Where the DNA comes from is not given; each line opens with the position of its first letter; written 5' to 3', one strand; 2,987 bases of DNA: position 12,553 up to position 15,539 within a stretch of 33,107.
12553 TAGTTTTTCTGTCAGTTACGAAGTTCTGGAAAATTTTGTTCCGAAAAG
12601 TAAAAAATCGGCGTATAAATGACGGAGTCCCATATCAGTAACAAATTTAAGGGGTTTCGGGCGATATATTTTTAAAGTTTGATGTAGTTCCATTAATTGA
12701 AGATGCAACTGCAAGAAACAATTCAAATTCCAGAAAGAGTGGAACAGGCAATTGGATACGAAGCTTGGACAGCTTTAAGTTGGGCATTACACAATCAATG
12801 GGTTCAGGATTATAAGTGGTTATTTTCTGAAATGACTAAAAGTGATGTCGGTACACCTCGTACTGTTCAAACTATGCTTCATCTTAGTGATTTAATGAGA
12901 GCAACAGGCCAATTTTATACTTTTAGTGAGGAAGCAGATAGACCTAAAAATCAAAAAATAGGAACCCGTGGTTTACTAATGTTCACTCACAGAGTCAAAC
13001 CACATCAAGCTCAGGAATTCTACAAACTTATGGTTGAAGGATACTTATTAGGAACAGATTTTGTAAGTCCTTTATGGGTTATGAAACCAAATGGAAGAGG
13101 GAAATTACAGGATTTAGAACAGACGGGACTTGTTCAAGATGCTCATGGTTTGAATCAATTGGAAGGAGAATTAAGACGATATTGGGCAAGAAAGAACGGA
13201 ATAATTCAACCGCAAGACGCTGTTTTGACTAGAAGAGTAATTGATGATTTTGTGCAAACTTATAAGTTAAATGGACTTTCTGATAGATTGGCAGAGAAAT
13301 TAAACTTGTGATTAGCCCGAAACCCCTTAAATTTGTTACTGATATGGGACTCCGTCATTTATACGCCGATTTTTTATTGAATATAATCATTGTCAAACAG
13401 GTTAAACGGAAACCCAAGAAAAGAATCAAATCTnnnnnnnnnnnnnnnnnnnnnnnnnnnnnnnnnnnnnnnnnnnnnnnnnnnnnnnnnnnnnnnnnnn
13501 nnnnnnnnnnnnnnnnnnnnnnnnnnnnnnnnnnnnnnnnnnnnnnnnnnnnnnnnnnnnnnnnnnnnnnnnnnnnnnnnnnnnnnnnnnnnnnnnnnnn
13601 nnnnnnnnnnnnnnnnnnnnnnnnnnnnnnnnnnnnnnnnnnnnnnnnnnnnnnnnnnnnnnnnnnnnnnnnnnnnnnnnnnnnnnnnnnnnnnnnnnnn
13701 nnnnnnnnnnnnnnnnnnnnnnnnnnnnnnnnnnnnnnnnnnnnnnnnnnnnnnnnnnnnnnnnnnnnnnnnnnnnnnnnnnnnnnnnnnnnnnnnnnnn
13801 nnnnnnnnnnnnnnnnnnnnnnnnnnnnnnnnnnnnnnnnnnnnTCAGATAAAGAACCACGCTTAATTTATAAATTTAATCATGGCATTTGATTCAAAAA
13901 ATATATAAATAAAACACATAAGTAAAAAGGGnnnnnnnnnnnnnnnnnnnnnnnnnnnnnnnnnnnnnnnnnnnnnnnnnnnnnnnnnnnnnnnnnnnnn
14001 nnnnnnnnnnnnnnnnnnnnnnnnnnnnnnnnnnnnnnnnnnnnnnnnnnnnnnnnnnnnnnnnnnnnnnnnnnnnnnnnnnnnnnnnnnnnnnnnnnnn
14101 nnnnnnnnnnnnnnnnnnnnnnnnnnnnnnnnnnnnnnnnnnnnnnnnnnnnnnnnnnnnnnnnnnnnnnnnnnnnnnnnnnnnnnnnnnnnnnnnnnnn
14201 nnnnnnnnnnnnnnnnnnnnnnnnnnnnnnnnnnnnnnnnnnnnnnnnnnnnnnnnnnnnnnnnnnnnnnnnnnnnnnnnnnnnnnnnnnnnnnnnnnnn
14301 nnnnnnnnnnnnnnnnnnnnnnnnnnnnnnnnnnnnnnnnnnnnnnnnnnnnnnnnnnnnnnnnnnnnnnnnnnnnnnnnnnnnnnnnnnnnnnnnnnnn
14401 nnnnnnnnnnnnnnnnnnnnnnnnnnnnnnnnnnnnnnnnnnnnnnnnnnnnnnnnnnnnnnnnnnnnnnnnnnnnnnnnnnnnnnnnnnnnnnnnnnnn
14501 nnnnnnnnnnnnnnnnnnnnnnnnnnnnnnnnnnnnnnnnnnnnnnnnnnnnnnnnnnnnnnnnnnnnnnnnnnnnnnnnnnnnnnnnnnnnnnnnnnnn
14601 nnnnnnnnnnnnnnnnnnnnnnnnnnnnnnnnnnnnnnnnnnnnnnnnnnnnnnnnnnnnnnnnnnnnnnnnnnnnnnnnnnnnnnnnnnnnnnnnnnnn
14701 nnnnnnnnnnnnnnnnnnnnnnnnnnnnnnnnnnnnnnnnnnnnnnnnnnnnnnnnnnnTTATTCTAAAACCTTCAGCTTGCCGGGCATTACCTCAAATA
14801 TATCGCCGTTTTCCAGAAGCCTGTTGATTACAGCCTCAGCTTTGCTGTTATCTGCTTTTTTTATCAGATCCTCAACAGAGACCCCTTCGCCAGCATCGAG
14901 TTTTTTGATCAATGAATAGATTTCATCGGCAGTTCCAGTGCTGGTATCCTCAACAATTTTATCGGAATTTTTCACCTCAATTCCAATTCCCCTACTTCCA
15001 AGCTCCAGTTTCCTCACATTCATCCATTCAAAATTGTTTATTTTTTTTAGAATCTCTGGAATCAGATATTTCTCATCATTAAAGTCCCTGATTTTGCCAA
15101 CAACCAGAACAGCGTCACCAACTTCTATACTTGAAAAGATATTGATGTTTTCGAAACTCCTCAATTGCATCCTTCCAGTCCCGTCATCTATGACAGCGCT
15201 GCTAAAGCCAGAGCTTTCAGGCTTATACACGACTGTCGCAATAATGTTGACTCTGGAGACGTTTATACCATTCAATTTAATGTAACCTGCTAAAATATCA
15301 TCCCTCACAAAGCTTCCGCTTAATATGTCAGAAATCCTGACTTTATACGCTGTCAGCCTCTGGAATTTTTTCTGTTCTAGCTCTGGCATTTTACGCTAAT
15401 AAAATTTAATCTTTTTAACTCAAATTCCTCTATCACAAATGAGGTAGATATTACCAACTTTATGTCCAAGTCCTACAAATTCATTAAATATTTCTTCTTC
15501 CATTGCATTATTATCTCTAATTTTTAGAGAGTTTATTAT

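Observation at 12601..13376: Single-gene cassette bounded by perfect 62-bp inverted repeats between polC and eif2b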

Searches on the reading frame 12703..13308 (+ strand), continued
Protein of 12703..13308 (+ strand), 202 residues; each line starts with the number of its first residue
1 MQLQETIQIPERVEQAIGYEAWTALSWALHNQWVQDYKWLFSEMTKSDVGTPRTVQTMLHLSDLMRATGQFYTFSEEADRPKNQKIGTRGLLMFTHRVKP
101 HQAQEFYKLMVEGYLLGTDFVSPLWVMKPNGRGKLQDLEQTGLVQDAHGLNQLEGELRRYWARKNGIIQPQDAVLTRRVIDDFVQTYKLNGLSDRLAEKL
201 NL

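Call 57: fold_search(model_id=the predicted structure, library=viral)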
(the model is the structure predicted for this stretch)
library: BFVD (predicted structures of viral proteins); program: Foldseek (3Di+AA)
matches with E <= 10: 65; with E <= 0.001: 0
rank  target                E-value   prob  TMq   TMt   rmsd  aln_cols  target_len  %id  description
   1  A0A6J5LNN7            3.3e-01  0.12  0.18  0.20  17.4       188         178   13  Uncharacterized protein [uncultured Caudovirales phage]
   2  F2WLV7                6.7e-01  0.06  0.18  0.14  14.8       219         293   12  Uncharacterized protein [Lausannevirus]
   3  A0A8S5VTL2            9.8e-01  0.02  0.12  0.10  23.1       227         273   10  (no name in the UniProt tables at hand)
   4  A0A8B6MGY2            1.4e+00  0.02  0.13  0.09  20.4       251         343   15  (no name in the UniProt tables at hand)
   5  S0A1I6                2.0e+00  0.03  0.15  0.06  15.7       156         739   15  Structural protein [Cellulophaga phage phi4:1]
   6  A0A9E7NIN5            3.6e+00  0.06  0.14  0.09  10.9        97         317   16  DnaE-like DNA polymerase III alpha [Gordonia phage Finkle]
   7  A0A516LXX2            3.8e+00  0.01  0.13  0.11  21.5       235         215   11  (no name in the UniProt tables at hand)
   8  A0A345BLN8            4.0e+00  0.04  0.17  0.15  13.9       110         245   14  Uncharacterized protein [Erwinia phage Wellington]
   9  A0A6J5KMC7            4.2e+00  0.03  0.18  0.21  14.5       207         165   14  Uncharacterized protein [uncultured Caudovirales phage]
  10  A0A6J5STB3            4.4e+00  0.01  0.15  0.07  25.5       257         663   14  Uncharacterized protein [uncultured Caudovirales phage]
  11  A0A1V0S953            4.7e+00  0.02  0.18  0.13  13.3       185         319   12  Ankyrin repeat protein [Catovirus CTV1]
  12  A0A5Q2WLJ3            4.9e+00  0.04  0.21  0.29  14.1       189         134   10  (no name in the UniProt tables at hand)
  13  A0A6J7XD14            4.9e+00  0.01  0.17  0.15  20.2       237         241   12  Uncharacterized protein [uncultured Caudovirales phage]
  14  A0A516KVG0            5.2e+00  0.10  0.22  0.46   8.6       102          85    6  (no name in the UniProt tables at hand)
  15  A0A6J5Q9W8            5.2e+00  0.08  0.21  0.32   7.1       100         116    8  DUF6378 domain-containing protein [uncultured Caudovirales phage]
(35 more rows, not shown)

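Call 71: search_protein_representatives(alignment_id=A1)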
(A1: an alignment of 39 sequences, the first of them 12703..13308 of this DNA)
Query: 39 sequences, 193 profile positions. Proteins with E-value up to 0.001 (for the whole library): 106; up to 1e-10: 74; up to 1e-30: 39. The best 106 are listed.
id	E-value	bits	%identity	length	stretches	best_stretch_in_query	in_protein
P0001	5.2e-79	280.9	-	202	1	2-192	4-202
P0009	5.2e-67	241.7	-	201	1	1-192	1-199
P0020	8.7e-67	241.0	-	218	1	4-192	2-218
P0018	1.8e-66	240.0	-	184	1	3-191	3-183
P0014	9.9e-66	237.6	-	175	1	1-186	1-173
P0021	2.5e-62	226.4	-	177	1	2-192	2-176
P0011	7.3e-59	215.2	-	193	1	3-192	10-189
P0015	1.2e-58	214.5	-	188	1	4-192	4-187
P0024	2.9e-58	213.2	-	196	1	3-192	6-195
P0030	1.8e-57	210.6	-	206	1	4-191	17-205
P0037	6.1e-57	208.9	-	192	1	4-191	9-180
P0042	1.2e-56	207.9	-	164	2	100-192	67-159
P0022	1.5e-55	204.3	-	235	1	6-192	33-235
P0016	3.9e-54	199.7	-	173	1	25-192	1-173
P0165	1.5e-53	197.9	-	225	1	7-191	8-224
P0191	6.4e-21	91.4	-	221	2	134-191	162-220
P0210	6.9e-12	61.9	-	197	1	5-151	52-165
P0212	9.8e-12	61.4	-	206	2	142-188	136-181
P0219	8.7e-10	55.0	-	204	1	33-183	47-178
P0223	1.2e-08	51.4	-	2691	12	16-93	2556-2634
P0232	1.4e-06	44.6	-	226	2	6-115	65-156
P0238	1.9e-05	40.9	-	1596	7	18-91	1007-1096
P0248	3.1e-04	36.9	-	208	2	127-187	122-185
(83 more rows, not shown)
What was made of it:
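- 12703..13311 (+): ORF of 202 aa plus stop; uncharacterised protein family restricted to DPANN archaea. 106 representatives at E<=1e-3 among 1.84 billion proteins (call 71).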

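Call 72: search_protein_families(library=pfam, proteins=[P0223, P0238, P0191, P0212, P0232, P0210, P0219, P0248], max_evalue=0.01)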
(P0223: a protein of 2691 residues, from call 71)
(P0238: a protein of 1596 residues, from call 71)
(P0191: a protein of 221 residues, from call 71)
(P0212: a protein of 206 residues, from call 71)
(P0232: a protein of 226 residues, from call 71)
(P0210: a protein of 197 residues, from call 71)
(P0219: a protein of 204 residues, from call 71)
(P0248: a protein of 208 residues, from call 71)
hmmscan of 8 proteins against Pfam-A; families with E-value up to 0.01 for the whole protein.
P0223 (2691 aa): 9 families
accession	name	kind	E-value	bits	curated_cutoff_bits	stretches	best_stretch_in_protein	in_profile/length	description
PF12796.13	Ank_2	-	2.1e-235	762.6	27.3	20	2069-2150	12-90/90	Ankyrin repeats (3 copies)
PF00023.36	Ank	-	5.2e-217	689.2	21.1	22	2287-2317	2-32/33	Ankyrin repeat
PF13637.12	Ank_4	-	3.8e-200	643.5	22.7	33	2091-2140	1-50/50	Ankyrin repeats (many copies)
PF13606.12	Ank_3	-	6.8e-148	460.4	22.3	8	2558-2587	1-30/30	Ankyrin repeat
PF13857.12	Ank_5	-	1.4e-137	446.3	27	25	2306-2360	1-56/56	Ankyrin repeats (many copies)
PF24521.3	Ank_KRIT1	-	1.2e-30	106.7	80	0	1518-1605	18-106/149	KRIT1 ankyrin-repeats domain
PF23745.1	ANK_LRRK2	-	6.6e-21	75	27.5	0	1390-1444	35-89/130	LRRK2 ANK repeat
PF24883.2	NPHP3_N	-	5.5e-06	27.1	24.8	1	860-983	26-156/164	Nephrocystin 3, N-terminal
PF00004.35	AAA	-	0.0057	17.5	21.2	0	860-982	2-97/131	ATPase family associated with various cellular activities (AAA)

P0238 (1596 aa): 18 families
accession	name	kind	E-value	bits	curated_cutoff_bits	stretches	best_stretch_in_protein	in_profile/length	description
PF12796.13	Ank_2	-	1.4e-226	734.4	27.3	12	1243-1335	1-90/90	Ankyrin repeats (3 copies)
PF00023.36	Ank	-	5.7e-188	598.1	21.1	20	1041-1072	2-33/33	Ankyrin repeat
PF13637.12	Ank_4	-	4.6e-158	509.8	22.7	21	1375-1424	1-50/50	Ankyrin repeats (many copies)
PF13606.12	Ank_3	-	3.9e-152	473.4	22.3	19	1404-1431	2-29/30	Ankyrin repeat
PF13857.12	Ank_5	-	4.2e-121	393.8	27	18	1397-1441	9-53/56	Ankyrin repeats (many copies)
PF24521.3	Ank_KRIT1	-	9.3e-45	152.4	80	8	1406-1513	20-128/149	KRIT1 ankyrin-repeats domain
PF23745.1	ANK_LRRK2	-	2e-23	83.1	27.5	1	1404-1492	31-115/130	LRRK2 ANK repeat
PF13893.12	RRM_5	-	1.6e-13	50.9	27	0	1379-1429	19-66/125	RNA recognition motif. (a.k.a. RRM, RBD, or RNP domain)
PF24407.1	HTH_upst_double_PIN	-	3.1e-08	34.3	27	0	1428-1459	16-47/70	HTH_upstream_double_PIN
PF08974.15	DUF1877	-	3.6e-07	30.9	22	0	1468-1514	46-79/163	Domain of unknown function (DUF1877)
PF05729.18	NACHT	-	1.9e-05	25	26.7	1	468-621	3-162/167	NACHT domain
PF24883.2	NPHP3_N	-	8.7e-05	23.2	24.8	0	484-589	41-164/164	Nephrocystin 3, N-terminal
PF20720.3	nSTAND3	-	0.0007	19.8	27.2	1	452-512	4-64/155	Novel STAND NTPase 3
PF24650.2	TT1_Tal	-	0.0011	19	27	0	1138-1171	49-82/90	Tal, N-terminal tail tube TT1 domain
PF00493.29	MCM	-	0.0012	18.4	23.3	1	457-489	49-81/224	MCM P-loop domain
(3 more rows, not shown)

P0191 (221 aa): 0 families

P0212 (206 aa): 0 families

P0232 (226 aa): 0 families

P0210 (197 aa): 0 families

P0219 (204 aa): 0 families

P0248 (208 aa): 0 families
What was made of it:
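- Tried and rejected: Ankyrin lead: the exhaustive profile search hit two giant ankyrin/STAND proteins through residues 16-93 (calls 71, 72).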

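Call 78: find_encoding_contigs(protein=P0004, flank=2500, max_places=3)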
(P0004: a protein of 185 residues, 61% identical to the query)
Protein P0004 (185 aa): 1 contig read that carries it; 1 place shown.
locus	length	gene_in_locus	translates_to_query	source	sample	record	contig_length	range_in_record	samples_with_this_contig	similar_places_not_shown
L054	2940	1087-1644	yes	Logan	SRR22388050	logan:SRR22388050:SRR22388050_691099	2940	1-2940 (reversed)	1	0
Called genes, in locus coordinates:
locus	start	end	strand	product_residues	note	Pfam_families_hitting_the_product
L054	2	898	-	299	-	?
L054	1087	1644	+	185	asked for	-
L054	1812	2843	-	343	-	PF00752:XPG_N, PF00867:XPG_I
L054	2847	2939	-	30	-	?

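Call 88: search_dna_similar(query=window:12703-13308:+, collection=plasmids, mode=protein, max_evalue=0.01)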
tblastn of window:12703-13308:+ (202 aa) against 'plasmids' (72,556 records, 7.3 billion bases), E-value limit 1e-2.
No match.

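Call 89: search_dna_similar(query=window:12703-13308:+, collection=phages, mode=protein, max_evalue=0.01)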
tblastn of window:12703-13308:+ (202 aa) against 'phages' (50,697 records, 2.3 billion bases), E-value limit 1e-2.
No match.

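Call 101: search_protein_families(library=pfam, alignment_id=A1, max_evalue=1)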
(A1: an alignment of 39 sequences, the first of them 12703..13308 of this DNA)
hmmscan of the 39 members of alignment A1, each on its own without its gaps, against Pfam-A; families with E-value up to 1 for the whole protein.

A. member 1, window:12703-13308:+ (202 aa): 0 families

B. families by the number of members that match (of 39 scanned): 10 families
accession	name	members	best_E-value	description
PF13224.11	DUF4032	3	0.04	Domain of unknown function (DUF4032)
PF00268.27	Ribonuc_red_sm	1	0.098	Ribonucleotide reductase, small chain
PF21023.2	DENR_N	1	0.1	DENR, N-terminal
PF20903.3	SPL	1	0.12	Spore photoproduct lyase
PF07866.17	DUF1653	1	0.12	Protein of unknown function (DUF1653)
PF11905.13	DUF3425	1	0.21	Domain of unknown function (DUF3425)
PF20812.2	PM2_P3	1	0.23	Bacteriophage PM2, Viral membrane protein P3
PF09215.16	Phage-Gp8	1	0.23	Bacteriophage T4, Gp8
PF03691.19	UPF0167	1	0.24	Uncharacterised protein family (UPF0167)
PF05343.19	Peptidase_M42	1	0.31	M42 glutamyl aminopeptidase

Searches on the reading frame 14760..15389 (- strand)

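Call 108: search_protein_families(library=pfam, proteins=[window:14760-15389:-], max_evalue=0.001)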
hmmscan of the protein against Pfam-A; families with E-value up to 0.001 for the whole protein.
window:14760-15389:- (209 aa): 2 families
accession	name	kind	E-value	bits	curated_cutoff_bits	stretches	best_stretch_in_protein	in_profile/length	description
PF01336.31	tRNA_anti-codon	-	7.1e-08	32.7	27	1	49-108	3-66/75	OB-fold nucleic acid binding domain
PF16100.11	RMI2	-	6.8e-05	23.1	29.4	1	40-107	34-101/132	RecQ-mediated genome instability protein 2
